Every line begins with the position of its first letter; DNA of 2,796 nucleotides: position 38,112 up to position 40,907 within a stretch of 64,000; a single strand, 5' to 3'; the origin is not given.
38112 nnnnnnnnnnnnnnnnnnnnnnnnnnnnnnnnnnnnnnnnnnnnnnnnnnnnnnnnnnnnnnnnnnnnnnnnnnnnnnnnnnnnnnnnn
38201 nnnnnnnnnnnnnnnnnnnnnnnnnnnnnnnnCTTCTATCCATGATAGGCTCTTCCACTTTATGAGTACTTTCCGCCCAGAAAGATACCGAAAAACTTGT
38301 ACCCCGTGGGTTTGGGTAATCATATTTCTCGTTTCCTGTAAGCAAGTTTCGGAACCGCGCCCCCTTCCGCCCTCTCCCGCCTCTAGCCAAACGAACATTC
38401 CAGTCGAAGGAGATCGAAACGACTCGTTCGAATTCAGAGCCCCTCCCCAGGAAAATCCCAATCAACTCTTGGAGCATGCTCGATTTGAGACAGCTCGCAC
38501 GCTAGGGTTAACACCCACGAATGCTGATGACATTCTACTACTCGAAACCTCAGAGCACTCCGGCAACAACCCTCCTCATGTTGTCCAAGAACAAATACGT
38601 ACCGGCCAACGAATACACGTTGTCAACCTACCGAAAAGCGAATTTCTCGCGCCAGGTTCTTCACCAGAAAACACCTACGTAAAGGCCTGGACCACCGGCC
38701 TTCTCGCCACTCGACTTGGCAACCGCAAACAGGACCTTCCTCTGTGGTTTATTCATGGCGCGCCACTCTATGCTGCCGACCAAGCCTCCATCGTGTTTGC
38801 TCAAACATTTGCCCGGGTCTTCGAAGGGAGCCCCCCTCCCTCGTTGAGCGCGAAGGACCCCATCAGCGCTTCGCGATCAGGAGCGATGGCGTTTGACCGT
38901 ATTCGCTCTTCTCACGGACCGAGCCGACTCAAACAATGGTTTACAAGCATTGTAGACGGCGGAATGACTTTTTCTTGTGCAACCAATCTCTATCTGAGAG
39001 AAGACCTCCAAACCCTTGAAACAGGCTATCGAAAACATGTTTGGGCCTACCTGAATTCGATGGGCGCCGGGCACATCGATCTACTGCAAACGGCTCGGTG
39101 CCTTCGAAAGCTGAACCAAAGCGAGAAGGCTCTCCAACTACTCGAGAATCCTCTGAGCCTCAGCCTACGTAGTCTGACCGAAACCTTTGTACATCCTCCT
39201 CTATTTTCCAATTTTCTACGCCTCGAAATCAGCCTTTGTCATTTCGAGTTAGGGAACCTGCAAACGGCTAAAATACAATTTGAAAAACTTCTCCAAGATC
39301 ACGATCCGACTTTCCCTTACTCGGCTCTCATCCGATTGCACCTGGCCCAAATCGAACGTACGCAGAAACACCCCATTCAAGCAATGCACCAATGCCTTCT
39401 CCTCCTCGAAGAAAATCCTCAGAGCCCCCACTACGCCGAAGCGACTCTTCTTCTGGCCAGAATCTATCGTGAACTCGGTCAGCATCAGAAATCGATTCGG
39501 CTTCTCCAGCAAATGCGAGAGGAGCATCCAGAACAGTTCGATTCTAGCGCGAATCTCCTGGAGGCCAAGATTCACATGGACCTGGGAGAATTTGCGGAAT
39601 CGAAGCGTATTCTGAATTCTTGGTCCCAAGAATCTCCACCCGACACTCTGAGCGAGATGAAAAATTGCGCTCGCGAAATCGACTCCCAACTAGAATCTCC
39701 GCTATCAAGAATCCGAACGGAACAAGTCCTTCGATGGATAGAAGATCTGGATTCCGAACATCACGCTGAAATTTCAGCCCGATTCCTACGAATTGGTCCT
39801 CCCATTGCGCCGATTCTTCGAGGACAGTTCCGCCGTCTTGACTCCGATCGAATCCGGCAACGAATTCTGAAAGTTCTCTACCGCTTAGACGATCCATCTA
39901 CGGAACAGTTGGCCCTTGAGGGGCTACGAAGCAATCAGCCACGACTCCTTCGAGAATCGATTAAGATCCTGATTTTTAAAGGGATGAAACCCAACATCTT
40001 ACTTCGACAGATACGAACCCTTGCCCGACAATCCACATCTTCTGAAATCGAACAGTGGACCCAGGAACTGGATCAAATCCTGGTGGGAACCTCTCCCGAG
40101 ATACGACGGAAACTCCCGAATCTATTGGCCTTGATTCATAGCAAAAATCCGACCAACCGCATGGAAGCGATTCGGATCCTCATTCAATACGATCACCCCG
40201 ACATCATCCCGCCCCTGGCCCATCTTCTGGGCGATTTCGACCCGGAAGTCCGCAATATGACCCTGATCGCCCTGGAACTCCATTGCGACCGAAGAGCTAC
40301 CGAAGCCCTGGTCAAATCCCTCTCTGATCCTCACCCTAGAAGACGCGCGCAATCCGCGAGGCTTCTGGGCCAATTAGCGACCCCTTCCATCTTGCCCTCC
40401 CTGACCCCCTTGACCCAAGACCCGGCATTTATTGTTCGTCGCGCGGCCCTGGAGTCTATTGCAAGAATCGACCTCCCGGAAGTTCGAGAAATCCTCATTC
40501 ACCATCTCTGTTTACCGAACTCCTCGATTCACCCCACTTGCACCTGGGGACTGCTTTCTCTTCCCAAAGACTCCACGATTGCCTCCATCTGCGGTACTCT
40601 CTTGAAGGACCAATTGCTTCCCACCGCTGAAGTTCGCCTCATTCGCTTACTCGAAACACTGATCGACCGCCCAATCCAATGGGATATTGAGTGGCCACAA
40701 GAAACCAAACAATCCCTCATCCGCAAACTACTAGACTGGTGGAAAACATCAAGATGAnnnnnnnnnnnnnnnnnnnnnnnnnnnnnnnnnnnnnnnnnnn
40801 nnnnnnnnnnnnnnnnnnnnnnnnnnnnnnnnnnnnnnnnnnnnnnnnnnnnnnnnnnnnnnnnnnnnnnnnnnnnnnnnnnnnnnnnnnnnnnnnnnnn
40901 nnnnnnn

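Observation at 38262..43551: Coupled operon: TPR/HEAT lipoprotein, TolC-like channel and unknown bitopic membrane protein, without recognisable adaptor or inner-membrane pump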

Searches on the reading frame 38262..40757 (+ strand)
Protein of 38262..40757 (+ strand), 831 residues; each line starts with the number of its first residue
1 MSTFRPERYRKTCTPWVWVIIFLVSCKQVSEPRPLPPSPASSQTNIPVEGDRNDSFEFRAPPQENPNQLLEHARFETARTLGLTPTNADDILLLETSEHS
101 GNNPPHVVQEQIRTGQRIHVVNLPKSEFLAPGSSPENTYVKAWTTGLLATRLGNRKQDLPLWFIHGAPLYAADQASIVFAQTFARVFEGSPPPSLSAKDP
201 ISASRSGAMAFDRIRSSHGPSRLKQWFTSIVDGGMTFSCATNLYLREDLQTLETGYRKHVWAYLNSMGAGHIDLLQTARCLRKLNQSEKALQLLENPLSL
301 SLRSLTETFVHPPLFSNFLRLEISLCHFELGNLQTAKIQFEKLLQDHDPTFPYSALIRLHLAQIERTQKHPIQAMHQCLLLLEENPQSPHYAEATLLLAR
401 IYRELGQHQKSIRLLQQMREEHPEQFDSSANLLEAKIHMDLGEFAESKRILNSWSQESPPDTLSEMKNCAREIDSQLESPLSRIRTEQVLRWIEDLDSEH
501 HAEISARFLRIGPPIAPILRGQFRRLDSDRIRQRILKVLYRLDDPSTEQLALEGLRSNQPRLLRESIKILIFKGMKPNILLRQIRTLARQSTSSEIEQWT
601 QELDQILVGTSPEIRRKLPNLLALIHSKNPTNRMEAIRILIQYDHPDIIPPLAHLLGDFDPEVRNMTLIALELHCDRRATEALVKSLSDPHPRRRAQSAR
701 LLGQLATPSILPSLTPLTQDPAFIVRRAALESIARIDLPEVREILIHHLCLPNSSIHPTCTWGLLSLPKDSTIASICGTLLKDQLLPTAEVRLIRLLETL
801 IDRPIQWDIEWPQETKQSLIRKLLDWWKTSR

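Call 6: search_protein_families(library=pfam, proteins=[window:38262-40757:+], max_evalue=0.1)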
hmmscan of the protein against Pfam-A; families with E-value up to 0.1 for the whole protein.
window:38262-40757:+ (831 aa): 21 families
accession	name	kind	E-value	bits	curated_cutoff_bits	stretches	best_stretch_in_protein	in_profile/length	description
PF13646.12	HEAT_2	-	7.2e-24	84.3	27.7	2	619-697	2-82/88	HEAT repeats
PF14559.12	TPR_19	-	1.1e-11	45.3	25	2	404-461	3-58/68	Tetratricopeptide repeat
PF02985.28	HEAT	-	1.6e-10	40.7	23.5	1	682-706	4-28/31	HEAT repeat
PF13174.12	TPR_6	-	2.3e-10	40.8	26.3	1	394-424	2-32/33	Tetratricopeptide repeat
PF13428.12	TPR_14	-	1.5e-08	35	23.5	1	393-426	2-35/44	Tetratricopeptide repeat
PF07719.23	TPR_2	-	9.4e-07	28.9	27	0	393-423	2-32/34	Tetratricopeptide repeat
PF13424.12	TPR_12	-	2.7e-06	27.9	30.1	1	375-417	26-70/77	Tetratricopeptide repeat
PF09976.15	TPR_21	-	3.2e-05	24.2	25.5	1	339-448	61-166/193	Tetratricopeptide repeat-like domain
PF12895.13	ANAPC3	-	3.9e-05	24.3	27.2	1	387-418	18-49/82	Anaphase-promoting complex, cyclosome, subunit 3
PF13181.12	TPR_8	-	5.3e-05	23.5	25.7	0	394-416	3-25/34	Tetratricopeptide repeat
PF03130.22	HEAT_PBS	-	5.7e-05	23.7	20.9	0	725-748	1-24/27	PBS lyase HEAT-like repeat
PF13176.12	TPR_7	-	7.3e-05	23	27.9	1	396-417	3-24/36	Tetratricopeptide repeat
PF13513.12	HEAT_EZ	-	0.00013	22.9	27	0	643-672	24-53/55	HEAT-like repeat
PF25058.1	ARM_TT21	-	0.00072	20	27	1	277-403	13-139/155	Tetratricopeptide repeat protein 21 ARM repeat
PF13432.12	TPR_16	-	0.0013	19.5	32.7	0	382-423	24-62/65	Tetratricopeptide repeat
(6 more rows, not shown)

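Call 7: search_protein_families(library=ncbifam, proteins=[window:38262-40757:+], max_evalue=0.1)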
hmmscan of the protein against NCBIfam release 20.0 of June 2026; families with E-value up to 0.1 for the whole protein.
window:38262-40757:+ (831 aa): 17 families
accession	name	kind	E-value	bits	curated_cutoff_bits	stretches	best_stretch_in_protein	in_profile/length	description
TIGR02795.1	tol_pal_ybgF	equivalog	6.1e-08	33.3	90.1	1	328-425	13-109/119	tol-pal system protein YbgF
TIGR02917.1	PEP_TPR_lipo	equivalog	2.1e-05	22.6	312.2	1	324-430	302-401/899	XrtA/PEP-CTERM system TPR-repeat protein PrsT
TIGR03939.1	PGA_TPR_OMP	equivalog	0.00061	18.1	366.65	1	387-463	424-498/800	poly-beta-1,6 N-acetyl-D-glucosamine export porin PgaA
NF058515.1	phyc_lyase_CpcF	equivalog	0.0016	18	220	1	628-741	11-124/200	C-phycocyanin alpha-cysteine-84 phycocyanobilin lyase subunit CpcF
NF010374.0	PRK13800.1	equivalog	0.0017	16.7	1196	1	650-736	779-866/898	fumarate reductase/succinate dehydrogenase flavoprotein subunit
NF040586.1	FxSxx_TPR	equivalog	0.0022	16.5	300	0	387-428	551-592/830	FxSxx-COOH system tetratricopeptide repeat protein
NF052312.1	T9SS_PorW_SprE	equivalog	0.0057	15.4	250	1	371-452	120-203/716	type IX secretion system periplasmic lipoprotein PorW/SprE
NF047558.1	TPR_END_plus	domain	0.0086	16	32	0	398-425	5-32/56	TPR end-of-group domain-containing protein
TIGR02521.1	type_IV_pilW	equivalog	0.011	15.3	154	1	323-423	141-234/234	type IV pilus biogenesis/stability protein PilW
NF045915.1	PhycobilmeDegNblB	equivalog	0.015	14.9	300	0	671-745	123-197/214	phycobilisome degradation protein NblB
NF008757.0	PRK11788.1-5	equivalog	0.016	14.3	363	1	337-463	127-252/388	lipopolysaccharide assembly protein LapB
NF045662.1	DVU0298_fam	equivalog_domain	0.021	14.4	75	0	678-722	145-189/213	DVU0298 family protein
NF008755.0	PRK11788.1-3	equivalog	0.021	14.2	430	1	361-464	186-285/388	lipopolysaccharide assembly protein LapB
NF006501.0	PRK08937.3-1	equivalog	0.026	14.5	310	0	664-709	48-93/191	adenylosuccinate lyase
TIGR03302.1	OM_YfiO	subfamily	0.031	13.8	81.4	0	371-424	182-235/239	outer membrane protein assembly factor BamD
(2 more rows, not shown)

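Call 45: search_solved_structures(query=A6, max_evalue=1)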
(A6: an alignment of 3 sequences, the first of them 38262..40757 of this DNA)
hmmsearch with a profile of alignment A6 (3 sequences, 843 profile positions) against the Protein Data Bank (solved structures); distinct sequences matched with E-value up to 1: 129 (the best 60 are shown).
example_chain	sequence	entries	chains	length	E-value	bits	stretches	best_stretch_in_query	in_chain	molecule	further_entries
9sah_A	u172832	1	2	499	1.6e-46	162.1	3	625-771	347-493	E4-NB2 synthetic fusion protein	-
6fsq_A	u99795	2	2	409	9.4e-32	113.3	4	656-753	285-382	alphaRep A3_bGFPD | A3_bGFPD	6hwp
6ft5_A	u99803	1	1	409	7.8e-30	106.9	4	683-780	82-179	alphaRep A3_A3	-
4zv6_A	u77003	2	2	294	1.3e-28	102.8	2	630-773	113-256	AlphaRep-7 | alpha-Rep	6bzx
4xl5_C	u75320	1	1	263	7.2e-28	100.4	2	655-780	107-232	bGFP-A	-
9qhb_A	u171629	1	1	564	5.2e-23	84.3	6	292-430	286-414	Engineered tetratricopeptide repeat protein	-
6gwc_C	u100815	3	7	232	7.1e-22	80.6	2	626-752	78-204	iE5 ALPHAREP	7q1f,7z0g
7p0h_A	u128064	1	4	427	1.4e-17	66.4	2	626-751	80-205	Helicobacter pylori ComF fused to an artificial alphaREP crystallization helper (named B2)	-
8aw4_A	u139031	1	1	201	3.3e-17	65.1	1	625-780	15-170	ALPHAREP bB-E3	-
9rhz_A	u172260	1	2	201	7.5e-17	64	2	624-753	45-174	ALPHAREP bE5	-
3ltj_A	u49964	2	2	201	3.1e-15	58.6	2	683-780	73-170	AlphaRep-4 | bA3-2: binder of A3 protein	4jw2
3ltm_A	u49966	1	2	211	3.7e-15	58.4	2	683-780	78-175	Alpha-Rep4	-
8aw4_B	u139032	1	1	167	4.9e-15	58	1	625-771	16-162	ALPHAREP bGFPD-YY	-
6gx7_E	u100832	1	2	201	5.9e-15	57.7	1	625-780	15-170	iiiA5 ALPHAREP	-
6veh_A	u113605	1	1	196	6.4e-14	54.3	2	625-740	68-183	HEAT repeat domain-containing protein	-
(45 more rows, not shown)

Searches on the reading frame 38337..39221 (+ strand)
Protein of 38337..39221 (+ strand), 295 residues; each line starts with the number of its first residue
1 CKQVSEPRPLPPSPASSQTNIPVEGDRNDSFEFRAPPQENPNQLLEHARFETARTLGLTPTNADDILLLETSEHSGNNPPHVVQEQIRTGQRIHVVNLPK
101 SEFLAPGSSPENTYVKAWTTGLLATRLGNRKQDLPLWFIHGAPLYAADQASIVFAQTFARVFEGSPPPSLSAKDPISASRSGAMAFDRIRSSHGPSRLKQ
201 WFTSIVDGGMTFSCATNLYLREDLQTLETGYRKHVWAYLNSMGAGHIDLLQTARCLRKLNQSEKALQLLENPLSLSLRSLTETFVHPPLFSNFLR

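Call 44: search_protein_families(library=pfam, proteins=[window:38337-39221:+], max_evalue=10)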
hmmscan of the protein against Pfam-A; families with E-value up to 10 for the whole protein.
window:38337-39221:+ (295 aa): 0 families
